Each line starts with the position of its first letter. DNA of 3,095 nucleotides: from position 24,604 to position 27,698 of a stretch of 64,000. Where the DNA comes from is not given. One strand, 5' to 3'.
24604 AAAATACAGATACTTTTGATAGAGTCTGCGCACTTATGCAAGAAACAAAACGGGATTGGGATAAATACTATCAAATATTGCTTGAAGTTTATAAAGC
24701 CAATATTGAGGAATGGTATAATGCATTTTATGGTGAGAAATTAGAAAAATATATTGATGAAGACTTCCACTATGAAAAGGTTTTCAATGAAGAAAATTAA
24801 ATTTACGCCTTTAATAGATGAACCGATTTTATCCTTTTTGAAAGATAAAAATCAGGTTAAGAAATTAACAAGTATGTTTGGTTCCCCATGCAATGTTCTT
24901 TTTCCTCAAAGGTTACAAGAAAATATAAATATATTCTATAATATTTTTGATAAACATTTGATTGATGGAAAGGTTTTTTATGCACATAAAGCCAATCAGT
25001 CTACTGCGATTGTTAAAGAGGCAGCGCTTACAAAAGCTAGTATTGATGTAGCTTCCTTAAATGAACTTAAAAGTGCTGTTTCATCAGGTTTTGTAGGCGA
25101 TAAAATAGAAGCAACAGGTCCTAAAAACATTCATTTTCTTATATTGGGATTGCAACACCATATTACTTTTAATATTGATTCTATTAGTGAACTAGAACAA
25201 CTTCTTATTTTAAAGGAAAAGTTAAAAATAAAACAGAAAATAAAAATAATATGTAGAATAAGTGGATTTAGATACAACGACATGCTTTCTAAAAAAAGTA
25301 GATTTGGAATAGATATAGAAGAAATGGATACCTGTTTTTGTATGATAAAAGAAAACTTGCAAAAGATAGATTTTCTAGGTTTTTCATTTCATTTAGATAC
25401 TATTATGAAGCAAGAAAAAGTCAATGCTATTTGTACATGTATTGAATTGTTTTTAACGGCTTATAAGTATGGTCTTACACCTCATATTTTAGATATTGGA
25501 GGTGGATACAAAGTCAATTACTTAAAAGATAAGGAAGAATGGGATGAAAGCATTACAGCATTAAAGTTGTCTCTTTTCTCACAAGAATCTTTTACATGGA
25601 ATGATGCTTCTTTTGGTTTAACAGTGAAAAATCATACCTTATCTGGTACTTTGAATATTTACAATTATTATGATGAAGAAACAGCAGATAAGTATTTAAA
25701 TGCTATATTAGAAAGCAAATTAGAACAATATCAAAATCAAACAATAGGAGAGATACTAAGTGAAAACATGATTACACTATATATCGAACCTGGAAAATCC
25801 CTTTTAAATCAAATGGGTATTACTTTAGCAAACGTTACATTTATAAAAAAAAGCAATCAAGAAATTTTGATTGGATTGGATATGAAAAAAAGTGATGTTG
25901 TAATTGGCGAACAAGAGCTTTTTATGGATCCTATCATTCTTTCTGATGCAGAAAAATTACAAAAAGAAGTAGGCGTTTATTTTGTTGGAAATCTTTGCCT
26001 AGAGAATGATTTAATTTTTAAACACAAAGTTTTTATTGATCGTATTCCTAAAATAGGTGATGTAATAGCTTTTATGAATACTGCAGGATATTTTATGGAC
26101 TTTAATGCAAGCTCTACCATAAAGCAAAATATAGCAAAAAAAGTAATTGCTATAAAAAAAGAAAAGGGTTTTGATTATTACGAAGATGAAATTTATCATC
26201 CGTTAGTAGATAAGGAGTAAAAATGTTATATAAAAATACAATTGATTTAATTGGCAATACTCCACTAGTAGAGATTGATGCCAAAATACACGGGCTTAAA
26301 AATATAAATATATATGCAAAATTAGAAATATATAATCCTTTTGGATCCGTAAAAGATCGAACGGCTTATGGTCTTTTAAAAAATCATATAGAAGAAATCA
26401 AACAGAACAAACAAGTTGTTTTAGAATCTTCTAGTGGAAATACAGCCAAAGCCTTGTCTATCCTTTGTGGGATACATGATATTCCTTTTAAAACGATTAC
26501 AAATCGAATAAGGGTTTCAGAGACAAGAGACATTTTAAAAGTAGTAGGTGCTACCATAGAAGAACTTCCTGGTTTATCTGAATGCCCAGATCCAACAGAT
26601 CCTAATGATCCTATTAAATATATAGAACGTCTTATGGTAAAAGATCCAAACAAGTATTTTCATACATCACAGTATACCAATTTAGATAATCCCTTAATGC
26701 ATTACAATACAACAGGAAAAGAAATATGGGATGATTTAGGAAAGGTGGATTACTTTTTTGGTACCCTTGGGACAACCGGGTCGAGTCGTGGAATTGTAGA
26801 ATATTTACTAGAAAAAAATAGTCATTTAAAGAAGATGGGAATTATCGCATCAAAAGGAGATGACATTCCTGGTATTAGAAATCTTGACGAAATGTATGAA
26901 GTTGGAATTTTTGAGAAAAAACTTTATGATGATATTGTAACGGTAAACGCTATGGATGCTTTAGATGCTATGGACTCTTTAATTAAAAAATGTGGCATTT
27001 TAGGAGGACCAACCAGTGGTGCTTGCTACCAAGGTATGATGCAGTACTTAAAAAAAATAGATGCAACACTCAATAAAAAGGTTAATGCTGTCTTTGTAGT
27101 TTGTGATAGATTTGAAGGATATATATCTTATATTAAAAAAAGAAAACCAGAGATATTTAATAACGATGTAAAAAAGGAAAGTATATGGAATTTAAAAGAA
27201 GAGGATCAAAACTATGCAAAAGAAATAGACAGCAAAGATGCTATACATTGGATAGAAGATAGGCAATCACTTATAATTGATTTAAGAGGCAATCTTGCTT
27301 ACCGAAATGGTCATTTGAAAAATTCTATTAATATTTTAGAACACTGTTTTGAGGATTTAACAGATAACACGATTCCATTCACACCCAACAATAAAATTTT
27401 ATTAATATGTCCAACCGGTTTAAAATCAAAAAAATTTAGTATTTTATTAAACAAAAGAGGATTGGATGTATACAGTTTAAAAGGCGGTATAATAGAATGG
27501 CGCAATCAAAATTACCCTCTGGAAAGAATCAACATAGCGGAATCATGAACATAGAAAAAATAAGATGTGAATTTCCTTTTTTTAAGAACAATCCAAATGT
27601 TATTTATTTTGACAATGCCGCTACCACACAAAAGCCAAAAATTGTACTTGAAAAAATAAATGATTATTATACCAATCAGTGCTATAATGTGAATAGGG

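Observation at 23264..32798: Fur-box-controlled 10-gene operon combining PLP enzymes, a sulfur relay, a CooC-like NTPase, its own Fur-family regulator and two membrane-protein pairs (candidate sulfur-containing metallophore or metal-starvation system)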

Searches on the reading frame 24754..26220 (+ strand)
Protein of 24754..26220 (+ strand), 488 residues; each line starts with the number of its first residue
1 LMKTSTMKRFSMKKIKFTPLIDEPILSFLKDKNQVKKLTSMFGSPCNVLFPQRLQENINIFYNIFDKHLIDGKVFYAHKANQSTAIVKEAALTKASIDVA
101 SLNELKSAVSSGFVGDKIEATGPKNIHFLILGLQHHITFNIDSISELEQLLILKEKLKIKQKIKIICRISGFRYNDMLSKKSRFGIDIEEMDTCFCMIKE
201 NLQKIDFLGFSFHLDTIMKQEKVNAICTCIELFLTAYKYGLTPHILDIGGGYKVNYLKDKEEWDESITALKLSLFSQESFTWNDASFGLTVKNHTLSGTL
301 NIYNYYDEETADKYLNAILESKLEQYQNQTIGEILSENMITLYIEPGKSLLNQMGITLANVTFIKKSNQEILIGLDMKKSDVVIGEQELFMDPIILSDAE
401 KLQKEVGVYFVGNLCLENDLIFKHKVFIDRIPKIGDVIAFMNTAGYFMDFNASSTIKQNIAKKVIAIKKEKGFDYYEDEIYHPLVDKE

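Call 3: search_protein_families(library=pfam, proteins=[window:24754-26220:+], max_evalue=0.01)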
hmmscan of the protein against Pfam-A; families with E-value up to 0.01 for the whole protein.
window:24754-26220:+ (488 aa): 1 family
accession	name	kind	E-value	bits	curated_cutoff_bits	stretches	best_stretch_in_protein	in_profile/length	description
PF02784.22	Orn_Arg_deC_N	-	4.1e-25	89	23.4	1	62-266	8-216/247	Pyridoxal-dependent decarboxylase, pyridoxal binding domain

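Call 4: search_protein_families(library=ncbifam, proteins=[window:24754-26220:+], max_evalue=0.01)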
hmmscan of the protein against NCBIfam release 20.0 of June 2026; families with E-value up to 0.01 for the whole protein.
window:24754-26220:+ (488 aa): 8 families
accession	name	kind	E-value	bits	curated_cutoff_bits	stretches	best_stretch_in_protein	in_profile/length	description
TIGR01048.1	lysA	equivalog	2.7e-33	115.1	297.9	2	32-266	13-252/417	diaminopimelate decarboxylase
TIGR03099.1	dCO2ase_PEP1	hypoth_equivalog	1.5e-20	73.6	478.45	1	36-269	16-252/398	pyridoxal-dependent decarboxylase, exosortase A system-associated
NF052544.1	OrLyDeCDokD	equivalog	2e-15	56.3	700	1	34-277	32-281/461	ornithine/lysine decarboxylase DokD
NF006515.0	PRK08961.1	equivalog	2.8e-09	35.5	802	2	70-269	526-723/861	bifunctional aspartate kinase/diaminopimelate decarboxylase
TIGR01273.1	speA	equivalog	1.2e-08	33.9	624.1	1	44-267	57-300/624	arginine decarboxylase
NF041039.1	FslC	exception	1.5e-08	33.9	500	1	31-254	15-243/418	rhizoferrin biosystnesis N-citrylornithine decarboxylase FslC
NF003763.0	PRK05354.1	equivalog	2.9e-08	32.7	369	1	44-266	64-307/636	biosynthetic arginine decarboxylase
TIGR01047.1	nspC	equivalog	5.3e-05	21.8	409.05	0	329-449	216-343/380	carboxynorspermidine decarboxylase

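Call 18: search_solved_structures(query=window:24754-26217:+, max_evalue=0.001)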
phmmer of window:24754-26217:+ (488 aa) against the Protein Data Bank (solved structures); distinct sequences matched with E-value up to 0.001: 39.
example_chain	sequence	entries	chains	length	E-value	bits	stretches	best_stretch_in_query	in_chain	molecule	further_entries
1twi_A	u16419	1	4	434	1.2e-16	63.9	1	34-261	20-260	Diaminopimelate decarboxylase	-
1tuf_A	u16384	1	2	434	1.2e-16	63.9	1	34-261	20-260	Diaminopimelate decarboxylase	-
2p3e_A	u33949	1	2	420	1.1e-15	60.7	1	34-268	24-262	Diaminopimelate decarboxylase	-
4xg1_A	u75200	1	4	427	1.9e-13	53.3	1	37-258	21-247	Diaminopimelate decarboxylase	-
3vab_A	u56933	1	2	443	1e-09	41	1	37-256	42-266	Diaminopimelate decarboxylase 1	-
6n2a_A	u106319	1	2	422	1.5e-09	40.5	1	70-257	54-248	Diaminopimelate decarboxylase 1, chloroplastic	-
3n2b_A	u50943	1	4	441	1.6e-09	40.4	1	38-257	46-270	Diaminopimelate decarboxylase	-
6n2f_A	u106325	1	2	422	7.5e-09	38.2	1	73-257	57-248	Diaminopimelate decarboxylase 2, chloroplastic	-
3c5q_A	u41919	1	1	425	9.1e-08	34.6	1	74-259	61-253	Diaminopimelate decarboxylase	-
2qgh_A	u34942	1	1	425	1.1e-07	34.3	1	74-259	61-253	Diaminopimelate decarboxylase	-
7u6p_A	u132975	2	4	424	2.8e-07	33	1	74-254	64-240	Ornithine decarboxylase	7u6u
2plj_A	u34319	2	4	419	4.4e-07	32.4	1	31-261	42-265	lysine/ornithine decarboxylase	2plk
4aib_A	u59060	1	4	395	7.7e-07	31.6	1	73-253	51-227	ORNITHINE DECARBOXYLASE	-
9b8m_A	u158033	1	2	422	1e-06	31.2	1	74-254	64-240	Ornithine decarboxylase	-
4zgy_A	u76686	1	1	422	1e-06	31.2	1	74-254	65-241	Ornithine decarboxylase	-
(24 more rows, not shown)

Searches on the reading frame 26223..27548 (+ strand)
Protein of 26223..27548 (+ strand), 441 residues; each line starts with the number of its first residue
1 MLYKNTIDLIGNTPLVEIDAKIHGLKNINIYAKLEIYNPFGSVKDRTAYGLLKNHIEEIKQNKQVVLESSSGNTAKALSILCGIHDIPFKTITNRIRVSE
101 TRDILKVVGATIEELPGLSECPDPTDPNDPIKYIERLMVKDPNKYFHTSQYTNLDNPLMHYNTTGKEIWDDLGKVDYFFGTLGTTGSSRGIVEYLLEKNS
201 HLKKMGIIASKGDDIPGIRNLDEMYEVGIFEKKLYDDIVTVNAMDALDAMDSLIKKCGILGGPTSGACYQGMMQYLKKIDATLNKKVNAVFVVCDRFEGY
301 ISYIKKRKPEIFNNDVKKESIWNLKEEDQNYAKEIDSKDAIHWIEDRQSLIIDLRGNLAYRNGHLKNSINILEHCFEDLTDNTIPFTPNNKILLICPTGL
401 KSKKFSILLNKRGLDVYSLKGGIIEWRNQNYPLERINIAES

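Call 3: search_protein_families(library=pfam, proteins=[window:26223-27548:+], max_evalue=0.01)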
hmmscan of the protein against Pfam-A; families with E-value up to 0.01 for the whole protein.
window:26223-27548:+ (441 aa): 2 families
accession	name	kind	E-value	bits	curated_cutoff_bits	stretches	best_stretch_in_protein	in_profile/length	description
PF00291.31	PALP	-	1.7e-45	156.1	35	1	8-295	3-295/295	Pyridoxal-phosphate dependent enzyme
PF00581.25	Rhodanese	-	9.3e-13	48.9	22.2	1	340-428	5-101/102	Rhodanese-like domain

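Call 4: search_protein_families(library=ncbifam, proteins=[window:26223-27548:+], max_evalue=0.01)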
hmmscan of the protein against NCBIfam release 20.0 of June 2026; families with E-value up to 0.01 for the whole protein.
window:26223-27548:+ (441 aa): 31 families (the best 25 are shown)
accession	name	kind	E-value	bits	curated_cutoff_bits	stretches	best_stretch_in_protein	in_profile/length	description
NF008735.0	PRK11761.1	equivalog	5e-50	170.4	413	1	4-302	4-290/296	cysteine synthase CysM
TIGR01136.1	cysKM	subfamily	1.5e-49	169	344.15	1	8-302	3-295/299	cysteine synthase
TIGR01138.1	cysM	equivalog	5.6e-49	167.2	394.2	1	8-302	4-286/290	cysteine synthase B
TIGR03945.1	PLP_SbnA_fam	equivalog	2.5e-46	158.2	349.95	1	8-304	3-298/304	2,3-diaminopropionate biosynthesis protein SbnA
TIGR01139.1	cysK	equivalog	6.8e-39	133.9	350.95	1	8-302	3-294/298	cysteine synthase A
NF007989.0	PRK10717.1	equivalog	1.2e-36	126.5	387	1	3-304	5-316/334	cysteine synthase A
TIGR01137.1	cysta_beta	equivalog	1.2e-35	123.1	510.25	1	4-306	3-311/457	cystathionine beta-synthase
NF053679.1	CysteaSynCapA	equivalog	1.9e-30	105.8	600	1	3-304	7-318/329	cysteate synthase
NF001133.1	PRK00142.1-1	equivalog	8.2e-12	45.2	170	1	300-429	79-206/229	oxygen-dependent tRNA uridine(34) hydroxylase TrhO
NF045521.1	rhoda_near_glyco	subfamily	2.3e-09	37.2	145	1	346-433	29-115/144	rhodanese homology domain-containing protein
NF006444.0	PRK08762.1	equivalog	2.8e-09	36.1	449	1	327-437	9-118/387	molybdopterin-synthase adenylyltransferase MoeB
NF001195.0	PRK00162.1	equivalog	4.5e-08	33.3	102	1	333-431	5-101/108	thiosulfate sulfurtransferase GlpE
NF005454.0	PRK07048.1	equivalog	2.2e-06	27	452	1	13-88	26-98/324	threo-3-hydroxy-L-aspartate ammonia-lyase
TIGR01127.1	ilvA_1Cterm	equivalog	2.6e-06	26.7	378.75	1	26-212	13-186/380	threonine ammonia-lyase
NF006389.0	PRK08638.1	equivalog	2.7e-06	26.6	453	1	28-209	42-210/333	bifunctional threonine ammonia-lyase/L-serine ammonia-lyase TdcB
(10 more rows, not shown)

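Call 8: find_homologous_proteins(query=window:26223-27545:+, max_evalue=1e-20)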
Query window:26223-27545:+ (441 aa): 5999 proteins with E <= 1e-20 among 8000 candidates; the best 120 are listed.
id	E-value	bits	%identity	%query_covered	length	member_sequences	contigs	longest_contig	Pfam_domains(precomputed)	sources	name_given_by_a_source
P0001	2.1e-193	661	65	99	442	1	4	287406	PF00291.32,PF00581.26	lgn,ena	-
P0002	5.5e-193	660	65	99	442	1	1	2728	PF00291.32,PF00581.26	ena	-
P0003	1.7e-192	658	65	99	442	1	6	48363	PF00291.32,PF00581.26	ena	-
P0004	1.9e-192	658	65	99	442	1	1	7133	PF00291.32,PF00581.26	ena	-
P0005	1.9e-192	658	65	99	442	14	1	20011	PF00291.32,PF00581.26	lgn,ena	-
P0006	2.2e-192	658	65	99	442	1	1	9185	PF00291.32,PF00581.26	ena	-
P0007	2.3e-192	658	65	99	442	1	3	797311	PF00291.32,PF00581.26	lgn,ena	-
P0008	2.4e-192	658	64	99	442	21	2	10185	PF00291.32,PF00581.26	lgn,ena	-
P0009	2.4e-192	658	65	99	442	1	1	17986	PF00291.32,PF00581.26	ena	-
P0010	3.3e-192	657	65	99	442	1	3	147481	PF00291.32,PF00581.26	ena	-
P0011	7.8e-192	656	65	99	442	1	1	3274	PF00291.32,PF00581.26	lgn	-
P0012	7.8e-192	656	65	99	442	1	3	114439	PF00291.32,PF00581.26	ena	-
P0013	8.2e-192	656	64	99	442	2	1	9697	PF00291.32,PF00581.26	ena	-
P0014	8.4e-192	656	65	99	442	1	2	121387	PF00291.32,PF00581.26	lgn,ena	-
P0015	9.7e-192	656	65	99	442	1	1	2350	PF00291.32,PF00581.26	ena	-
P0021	1.3e-191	655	65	99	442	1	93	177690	PF00291.32,PF00581.26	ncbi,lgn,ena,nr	ncbi:MAG: pyridoxal-phosphate dependent enzyme [Clostridiales bacterium]|nr:pyridoxal-phosphate depe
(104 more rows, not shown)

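Call 9: find_encoding_contigs(protein=P0021, flank=10000, max_places=3)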
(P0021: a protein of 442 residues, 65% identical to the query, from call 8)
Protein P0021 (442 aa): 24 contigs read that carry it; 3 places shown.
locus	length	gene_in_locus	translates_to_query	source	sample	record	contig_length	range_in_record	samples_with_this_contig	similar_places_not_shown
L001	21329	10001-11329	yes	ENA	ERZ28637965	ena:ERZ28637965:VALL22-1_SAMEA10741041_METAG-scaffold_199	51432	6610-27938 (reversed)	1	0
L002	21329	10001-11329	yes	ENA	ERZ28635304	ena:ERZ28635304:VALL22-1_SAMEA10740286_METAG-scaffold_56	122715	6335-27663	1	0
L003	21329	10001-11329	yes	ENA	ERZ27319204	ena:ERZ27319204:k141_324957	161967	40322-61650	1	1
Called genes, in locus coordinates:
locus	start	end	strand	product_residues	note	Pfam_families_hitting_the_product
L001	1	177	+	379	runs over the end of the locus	PF18975:DUF5711, PF23756:Beta-prop_HPS5 (weak)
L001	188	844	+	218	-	PF02674:Colicin_V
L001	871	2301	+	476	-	PF03816:LytR_cpsA_psr, PF13399:LytR_C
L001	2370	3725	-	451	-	PF00768:Peptidase_S11, PF07943:PBP5_C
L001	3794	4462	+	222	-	PF10531:SLBB, PF14520:HHH_5 (faint), PF00633:HHH (weak), PF12836:HHH_3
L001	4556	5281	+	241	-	PF00230:MIP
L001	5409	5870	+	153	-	PF18936:DUF5684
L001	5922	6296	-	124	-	PF01880:Desulfoferrodox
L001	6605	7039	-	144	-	-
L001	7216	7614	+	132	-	PF01475:FUR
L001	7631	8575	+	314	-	PF01656:CbiA, PF13614:AAA_31 (weak)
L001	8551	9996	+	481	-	PF01168:Ala_racemase_N (weak), PF02784:Orn_Arg_deC_N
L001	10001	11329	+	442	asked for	PF00291:PALP, PF00581:Rhodanese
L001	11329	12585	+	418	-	PF00266:Aminotran_5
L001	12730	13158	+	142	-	PF22381:Staph_reg_Sar_Rot, PF12802:MarR_2 (weak), PF01047:MarR, PF13463:HTH_27 (weak), PF13601:HTH_34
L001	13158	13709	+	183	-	PF00255:GSHPx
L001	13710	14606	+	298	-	PF00890:FAD_binding_2 (weak), PF01134:GIDA (faint), PF01266:DAO (faint), PF01946:Thi4 (faint), PF07992:Pyr_redox_2, PF12831:FAD_oxidored (weak), PF13738:Pyr_redox_3, PF00070:Pyr_redox, +1 more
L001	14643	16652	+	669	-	PF01751:Toprim, PF01131:Topoisom_bac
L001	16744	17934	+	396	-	PF01551:Peptidase_M23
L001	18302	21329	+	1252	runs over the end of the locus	PF04563:RNA_pol_Rpb2_1, PF04561:RNA_pol_Rpb2_2, PF04565:RNA_pol_Rpb2_3, PF10385:RNA_pol_Rpb2_45, PF00562:RNA_pol_Rpb2_6, PF04560:RNA_pol_Rpb2_7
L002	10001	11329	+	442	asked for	PF00291:PALP, PF00581:Rhodanese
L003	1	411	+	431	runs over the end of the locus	-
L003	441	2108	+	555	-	PF06605:Prophage_tail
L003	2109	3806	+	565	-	-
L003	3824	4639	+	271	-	PF01510:Amidase_2, PF01471:PG_binding_1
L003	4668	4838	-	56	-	-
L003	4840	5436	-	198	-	-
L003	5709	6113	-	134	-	PF15919:HicB_lk_antitox (weak)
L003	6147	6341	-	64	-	PF07927:HicA_toxin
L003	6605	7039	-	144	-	-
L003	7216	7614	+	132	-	PF01475:FUR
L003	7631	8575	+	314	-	PF01656:CbiA, PF13614:AAA_31 (weak)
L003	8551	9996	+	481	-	PF01168:Ala_racemase_N (weak), PF02784:Orn_Arg_deC_N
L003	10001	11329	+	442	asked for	PF00291:PALP, PF00581:Rhodanese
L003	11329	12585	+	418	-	PF00266:Aminotran_5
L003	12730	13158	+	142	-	PF22381:Staph_reg_Sar_Rot, PF12802:MarR_2 (weak), PF01047:MarR, PF13463:HTH_27 (weak), PF13601:HTH_34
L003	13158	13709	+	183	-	PF00255:GSHPx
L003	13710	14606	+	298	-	PF00890:FAD_binding_2 (weak), PF01134:GIDA (faint), PF01266:DAO (faint), PF03486:HI0933_like (faint), PF07992:Pyr_redox_2, PF12831:FAD_oxidored (weak), PF13738:Pyr_redox_3, PF00070:Pyr_redox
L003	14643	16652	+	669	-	PF01751:Toprim, PF01131:Topoisom_bac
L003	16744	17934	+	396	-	PF01551:Peptidase_M23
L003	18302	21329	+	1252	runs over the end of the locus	PF04563:RNA_pol_Rpb2_1, PF04561:RNA_pol_Rpb2_2, PF04565:RNA_pol_Rpb2_3, PF10385:RNA_pol_Rpb2_45, PF00562:RNA_pol_Rpb2_6, PF04560:RNA_pol_Rpb2_7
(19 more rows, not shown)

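Call 10: find_related_loci(query=window:26223-27545:+, collection=genome_contigs, flank=10000)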
Query window:26223-27545:+ (441 aa) in genome_contigs; peptide patterns used: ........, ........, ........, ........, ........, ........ (x = any residue, [..] = any of these).
36 stretches matched a pattern; 2 encode a relative of the query (tblastn E <= 1e-3); 2 distinct loci.
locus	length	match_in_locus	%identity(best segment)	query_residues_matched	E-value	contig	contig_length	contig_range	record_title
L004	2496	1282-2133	35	7-302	1e-47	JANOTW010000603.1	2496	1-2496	MAG: Ferruginibacter sp. isolate VAR_39_metabat_230 VAR_39_k141_384696, whole genome shotgun sequence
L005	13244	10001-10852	34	7-302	1e-48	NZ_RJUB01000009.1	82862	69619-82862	Ferruginibacter sp. HRS2-29 jcf7180000032031, whole genome shotgun sequence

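Call 19: search_solved_structures(query=window:26223-27545:+, max_evalue=0.001)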
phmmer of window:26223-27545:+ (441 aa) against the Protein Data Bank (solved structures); distinct sequences matched with E-value up to 0.001: 116 (the best 60 are shown).
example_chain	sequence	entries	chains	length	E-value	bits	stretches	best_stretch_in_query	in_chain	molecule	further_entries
2bht_A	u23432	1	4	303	9e-34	120.3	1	9-302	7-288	CYSTEINE SYNTHASE B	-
2jc3_A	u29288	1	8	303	1e-33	120.1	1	6-302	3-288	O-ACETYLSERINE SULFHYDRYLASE B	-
2bhs_A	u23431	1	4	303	1.4e-33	119.6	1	9-302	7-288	CYSTEINE SYNTHASE B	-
2v03_A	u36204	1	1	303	2.2e-33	119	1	9-302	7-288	Cysteine synthase B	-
6kr5_A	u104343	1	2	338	9.8e-30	107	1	2-302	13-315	Cysteine synthase 3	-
5xem_A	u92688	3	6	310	1.4e-29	106.5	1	4-303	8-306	Cysteine synthase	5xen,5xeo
4aec_A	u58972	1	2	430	2.5e-28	102.4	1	5-288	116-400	CYSTEINE SYNTHASE, MITOCHONDRIAL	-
3bm5_A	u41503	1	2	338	3.2e-28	102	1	2-302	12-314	Cysteine synthase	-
4jbn_A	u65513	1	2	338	3.2e-28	102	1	2-302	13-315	Cysteine synthase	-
4jbl_A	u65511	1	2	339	3.2e-28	102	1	2-302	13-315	Cysteine synthase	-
4il5_A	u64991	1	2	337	3.2e-28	102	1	2-302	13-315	Cysteine synthase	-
9nld_A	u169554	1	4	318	3.2e-28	102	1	6-278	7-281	Cysteine synthase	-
2pqm_A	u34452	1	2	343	3.3e-28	101.9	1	2-302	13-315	Cysteine synthase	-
5xw3_A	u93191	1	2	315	4.7e-28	101.4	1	2-301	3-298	O-acetylserine lyase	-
7n2t_A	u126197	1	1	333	6.6e-28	101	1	3-293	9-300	Cysteine synthase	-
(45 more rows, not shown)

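Call 63: predict_structure(alignment_id=A4)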
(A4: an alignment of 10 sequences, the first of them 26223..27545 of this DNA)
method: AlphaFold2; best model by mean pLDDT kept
length: 441 residues; sequences in the alignment: 10
mean_pLDDT: 45.2   pTM: 0.41
mean pLDDT of the five models: 45.2, 41.7, 41.2, 40.3, 38.3
residues with pLDDT >= 90: 1; 70-90: 55; 50-70: 92; < 50: 293
segments of 3 or more residues with pLDDT < 50: 1-169, 171-190, 201-280, 316-318, 356-363, 372-375, 435-441
pLDDT, mean of each block of 10 residues (from residue 1): 25 22 24 22 30 38 38 40 41 33 28 32 35 43 34 33 46 39 36 57 34 31 32 35 33 33 30 43 54 61 62 54 78 85 68 49 49 51 63 73 79 82 72 42 28
secondary structure, 60 per line:
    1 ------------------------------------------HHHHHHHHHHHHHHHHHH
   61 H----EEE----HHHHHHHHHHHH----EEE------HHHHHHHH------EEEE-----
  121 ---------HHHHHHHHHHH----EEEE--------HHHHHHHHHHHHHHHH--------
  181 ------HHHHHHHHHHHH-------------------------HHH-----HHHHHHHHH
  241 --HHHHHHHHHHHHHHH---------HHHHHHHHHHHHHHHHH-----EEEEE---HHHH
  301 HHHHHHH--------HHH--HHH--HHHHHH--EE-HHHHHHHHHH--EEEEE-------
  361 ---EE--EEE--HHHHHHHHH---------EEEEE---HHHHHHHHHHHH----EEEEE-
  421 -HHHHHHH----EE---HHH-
elements in order: H43-61 E66-68 H73-84 E89-91 H98-105 E112-115 H130-140 E145-148 H157-172 H187-198 H232-240 H243-257 H267-283 E289-293 H297-307 H326-331 H337-346 E349-353 E368-370 H373-381 E391-395 H399-410 E415-419 H422-428
